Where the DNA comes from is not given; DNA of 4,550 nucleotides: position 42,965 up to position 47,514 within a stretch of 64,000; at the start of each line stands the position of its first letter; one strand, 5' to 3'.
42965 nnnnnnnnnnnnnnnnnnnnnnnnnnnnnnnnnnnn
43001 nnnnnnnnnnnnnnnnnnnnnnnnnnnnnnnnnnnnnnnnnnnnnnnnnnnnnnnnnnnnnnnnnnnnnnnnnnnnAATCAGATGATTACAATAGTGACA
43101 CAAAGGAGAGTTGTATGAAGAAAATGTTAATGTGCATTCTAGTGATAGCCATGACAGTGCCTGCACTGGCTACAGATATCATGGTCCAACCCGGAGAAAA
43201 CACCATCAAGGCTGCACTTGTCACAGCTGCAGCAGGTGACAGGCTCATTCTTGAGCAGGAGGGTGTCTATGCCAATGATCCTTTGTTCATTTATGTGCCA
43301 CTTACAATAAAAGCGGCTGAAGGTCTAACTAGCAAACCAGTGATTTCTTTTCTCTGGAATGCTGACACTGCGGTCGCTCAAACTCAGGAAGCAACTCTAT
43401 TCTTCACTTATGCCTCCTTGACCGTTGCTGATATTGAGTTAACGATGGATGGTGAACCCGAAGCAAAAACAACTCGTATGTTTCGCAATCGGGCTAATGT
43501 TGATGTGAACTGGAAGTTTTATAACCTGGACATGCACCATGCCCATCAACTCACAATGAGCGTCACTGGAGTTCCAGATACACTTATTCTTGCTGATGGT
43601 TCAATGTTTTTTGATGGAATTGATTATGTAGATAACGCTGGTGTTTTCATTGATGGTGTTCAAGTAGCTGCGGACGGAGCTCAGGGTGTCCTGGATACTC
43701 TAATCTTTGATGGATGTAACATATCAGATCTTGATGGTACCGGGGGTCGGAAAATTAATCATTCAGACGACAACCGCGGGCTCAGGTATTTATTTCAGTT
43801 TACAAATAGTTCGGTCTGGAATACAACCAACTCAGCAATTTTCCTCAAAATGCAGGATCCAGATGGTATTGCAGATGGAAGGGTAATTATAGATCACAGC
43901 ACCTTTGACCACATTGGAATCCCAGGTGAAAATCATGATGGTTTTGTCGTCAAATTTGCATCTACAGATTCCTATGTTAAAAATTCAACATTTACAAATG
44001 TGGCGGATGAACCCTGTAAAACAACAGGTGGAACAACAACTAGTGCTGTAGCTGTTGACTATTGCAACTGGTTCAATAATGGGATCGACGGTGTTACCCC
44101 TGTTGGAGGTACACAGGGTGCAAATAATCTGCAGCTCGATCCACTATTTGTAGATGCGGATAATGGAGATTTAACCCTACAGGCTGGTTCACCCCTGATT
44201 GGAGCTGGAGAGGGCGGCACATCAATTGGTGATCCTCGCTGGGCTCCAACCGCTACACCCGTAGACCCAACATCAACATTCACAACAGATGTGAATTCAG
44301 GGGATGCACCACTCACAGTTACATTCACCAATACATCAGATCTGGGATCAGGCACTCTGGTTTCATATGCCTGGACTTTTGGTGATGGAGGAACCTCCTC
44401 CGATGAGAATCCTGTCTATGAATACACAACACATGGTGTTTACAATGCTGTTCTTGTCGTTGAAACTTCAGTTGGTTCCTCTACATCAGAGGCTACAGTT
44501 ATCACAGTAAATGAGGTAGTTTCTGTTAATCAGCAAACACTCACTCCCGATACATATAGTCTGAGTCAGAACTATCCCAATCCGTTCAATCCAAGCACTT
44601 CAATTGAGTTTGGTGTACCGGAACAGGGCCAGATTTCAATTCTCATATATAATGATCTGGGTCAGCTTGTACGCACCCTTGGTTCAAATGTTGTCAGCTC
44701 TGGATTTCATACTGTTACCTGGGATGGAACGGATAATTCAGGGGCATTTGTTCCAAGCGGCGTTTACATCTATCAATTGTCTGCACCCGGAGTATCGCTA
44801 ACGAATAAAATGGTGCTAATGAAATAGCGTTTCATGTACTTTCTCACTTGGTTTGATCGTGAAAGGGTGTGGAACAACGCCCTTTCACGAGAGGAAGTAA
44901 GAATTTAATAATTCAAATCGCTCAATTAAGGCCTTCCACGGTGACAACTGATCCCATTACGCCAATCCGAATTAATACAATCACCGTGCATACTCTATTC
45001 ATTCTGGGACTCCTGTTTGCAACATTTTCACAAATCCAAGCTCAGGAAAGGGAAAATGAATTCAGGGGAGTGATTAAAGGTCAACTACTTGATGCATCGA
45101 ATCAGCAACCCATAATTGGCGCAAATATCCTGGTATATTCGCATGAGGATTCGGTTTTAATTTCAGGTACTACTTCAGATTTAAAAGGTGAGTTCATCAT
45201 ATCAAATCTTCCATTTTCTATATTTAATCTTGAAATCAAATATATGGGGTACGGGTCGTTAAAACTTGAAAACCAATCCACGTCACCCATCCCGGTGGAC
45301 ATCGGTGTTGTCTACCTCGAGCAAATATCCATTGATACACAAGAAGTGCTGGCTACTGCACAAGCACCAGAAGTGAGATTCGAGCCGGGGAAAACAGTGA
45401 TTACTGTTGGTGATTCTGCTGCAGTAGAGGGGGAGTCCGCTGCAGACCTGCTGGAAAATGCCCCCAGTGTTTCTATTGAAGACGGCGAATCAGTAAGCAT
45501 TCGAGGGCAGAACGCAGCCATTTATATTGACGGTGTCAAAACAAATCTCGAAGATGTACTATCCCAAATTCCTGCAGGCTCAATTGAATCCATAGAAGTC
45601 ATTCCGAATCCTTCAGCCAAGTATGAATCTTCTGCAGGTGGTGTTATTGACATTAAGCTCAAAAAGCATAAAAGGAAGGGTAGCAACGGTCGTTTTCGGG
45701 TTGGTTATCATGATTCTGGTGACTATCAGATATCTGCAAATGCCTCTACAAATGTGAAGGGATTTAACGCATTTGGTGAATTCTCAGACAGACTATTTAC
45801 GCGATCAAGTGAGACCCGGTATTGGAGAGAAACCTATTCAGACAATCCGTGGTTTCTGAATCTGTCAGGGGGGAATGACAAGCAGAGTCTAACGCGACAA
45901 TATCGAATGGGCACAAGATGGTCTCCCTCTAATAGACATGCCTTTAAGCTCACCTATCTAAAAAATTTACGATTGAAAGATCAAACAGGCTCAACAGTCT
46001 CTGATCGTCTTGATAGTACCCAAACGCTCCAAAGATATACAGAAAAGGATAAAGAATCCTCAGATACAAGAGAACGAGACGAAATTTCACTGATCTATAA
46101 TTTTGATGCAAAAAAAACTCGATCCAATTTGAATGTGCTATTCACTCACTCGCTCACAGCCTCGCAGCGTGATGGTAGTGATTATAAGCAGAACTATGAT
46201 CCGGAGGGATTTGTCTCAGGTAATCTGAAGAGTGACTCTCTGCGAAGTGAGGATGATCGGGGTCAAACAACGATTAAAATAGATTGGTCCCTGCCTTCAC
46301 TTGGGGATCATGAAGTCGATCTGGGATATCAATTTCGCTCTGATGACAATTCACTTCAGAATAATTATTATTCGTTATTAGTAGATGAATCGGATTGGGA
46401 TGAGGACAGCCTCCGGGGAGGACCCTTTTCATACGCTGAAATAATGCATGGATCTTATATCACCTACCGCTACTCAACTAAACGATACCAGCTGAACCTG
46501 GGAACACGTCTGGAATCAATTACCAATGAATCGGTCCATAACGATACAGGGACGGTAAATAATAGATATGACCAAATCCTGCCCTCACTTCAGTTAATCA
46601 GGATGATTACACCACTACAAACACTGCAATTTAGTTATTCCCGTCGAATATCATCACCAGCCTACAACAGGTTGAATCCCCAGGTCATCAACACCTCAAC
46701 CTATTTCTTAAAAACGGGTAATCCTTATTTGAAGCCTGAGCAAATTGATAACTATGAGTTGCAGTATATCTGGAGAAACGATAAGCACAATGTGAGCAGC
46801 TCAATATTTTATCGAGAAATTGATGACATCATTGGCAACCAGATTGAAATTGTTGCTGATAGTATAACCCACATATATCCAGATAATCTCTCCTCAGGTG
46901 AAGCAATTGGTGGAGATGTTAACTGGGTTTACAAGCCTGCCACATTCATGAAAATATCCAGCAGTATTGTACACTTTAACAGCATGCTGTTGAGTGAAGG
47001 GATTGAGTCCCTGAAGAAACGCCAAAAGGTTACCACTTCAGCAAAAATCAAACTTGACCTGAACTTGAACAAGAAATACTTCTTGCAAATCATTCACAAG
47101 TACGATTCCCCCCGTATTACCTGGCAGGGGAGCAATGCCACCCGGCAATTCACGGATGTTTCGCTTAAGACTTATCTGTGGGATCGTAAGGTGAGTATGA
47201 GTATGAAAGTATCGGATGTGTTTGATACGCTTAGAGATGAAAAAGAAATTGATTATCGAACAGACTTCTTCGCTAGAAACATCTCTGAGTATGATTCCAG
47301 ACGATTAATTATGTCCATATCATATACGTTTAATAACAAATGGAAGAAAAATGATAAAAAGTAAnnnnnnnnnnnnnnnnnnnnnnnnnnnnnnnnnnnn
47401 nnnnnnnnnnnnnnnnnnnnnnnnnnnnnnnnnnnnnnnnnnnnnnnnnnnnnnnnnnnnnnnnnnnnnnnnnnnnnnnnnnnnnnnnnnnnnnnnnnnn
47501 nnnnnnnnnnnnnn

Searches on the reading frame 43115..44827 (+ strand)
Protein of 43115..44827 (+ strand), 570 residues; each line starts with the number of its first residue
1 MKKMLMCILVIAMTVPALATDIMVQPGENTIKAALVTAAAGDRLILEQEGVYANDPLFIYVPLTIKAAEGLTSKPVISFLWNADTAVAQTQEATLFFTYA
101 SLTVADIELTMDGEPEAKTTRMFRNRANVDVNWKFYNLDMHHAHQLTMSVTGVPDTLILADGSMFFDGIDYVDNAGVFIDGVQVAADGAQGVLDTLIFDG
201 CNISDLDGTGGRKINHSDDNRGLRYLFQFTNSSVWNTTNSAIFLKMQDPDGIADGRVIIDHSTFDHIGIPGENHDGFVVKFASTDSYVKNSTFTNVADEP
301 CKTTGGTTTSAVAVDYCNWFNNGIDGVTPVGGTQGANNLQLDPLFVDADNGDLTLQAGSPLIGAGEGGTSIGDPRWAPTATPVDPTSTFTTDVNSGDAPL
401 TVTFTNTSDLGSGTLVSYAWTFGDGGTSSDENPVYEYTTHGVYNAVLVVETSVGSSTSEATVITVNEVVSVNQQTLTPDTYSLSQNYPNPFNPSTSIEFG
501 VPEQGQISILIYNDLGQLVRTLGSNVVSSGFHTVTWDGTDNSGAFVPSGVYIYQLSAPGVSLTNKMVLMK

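Call 12: search_protein_families(library=pfam, proteins=[window:43115-44827:+], max_evalue=0.001)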
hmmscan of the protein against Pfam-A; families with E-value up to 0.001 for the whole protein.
window:43115-44827:+ (570 aa): 6 families
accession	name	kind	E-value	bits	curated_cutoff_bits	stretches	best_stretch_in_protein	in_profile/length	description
PF18911.6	PKD_4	-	6.3e-14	52.2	27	1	385-462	4-81/85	PKD domain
PF17161.10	DUF5123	-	4.9e-11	44.2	35.1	1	257-376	1-113/113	Domain of unknown function (DUF5123)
PF13860.13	FlgD_ig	-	1.4e-10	41.4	27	1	506-557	24-75/79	FlgD Ig-like domain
PF00801.26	PKD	-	1.5e-08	35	23.5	1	395-463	10-79/80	PKD domain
PF18962.6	Por_Secre_tail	-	0.00044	20.9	27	0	487-567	2-74/75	Secretion system C-terminal sorting domain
PF13585.12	CHU_C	-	0.00057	20.4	27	0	503-557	25-72/86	CHU_C Type IX secretion signal domain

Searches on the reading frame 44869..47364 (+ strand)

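Call 12: search_protein_families(library=pfam, proteins=[window:44869-47364:+], max_evalue=0.001)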
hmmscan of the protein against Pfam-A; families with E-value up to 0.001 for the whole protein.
window:44869-47364:+ (831 aa): 5 families
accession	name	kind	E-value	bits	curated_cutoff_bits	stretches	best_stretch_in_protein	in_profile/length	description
PF14905.12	OMP_b-brl_3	-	2.3e-60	205.2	27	1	415-819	4-408/408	Outer membrane protein beta-barrel family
PF00593.30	TonB_dep_Rec_b-barrel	-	3.4e-20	73.8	27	1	357-668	30-314/436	TonB dependent receptor-like, beta-barrel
PF13715.12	CarbopepD_reg_2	-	4.9e-10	39.8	32.2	1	69-140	1-67/88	CarboxypepD_reg-like domain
PF07715.20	Plug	-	1.6e-09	38.6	23.9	1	176-258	10-105/107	TonB-dependent Receptor Plug Domain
PF13620.12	CarboxypepD_reg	-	3.3e-08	34.2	32.3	1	69-133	2-64/82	Carboxypeptidase regulatory-like domain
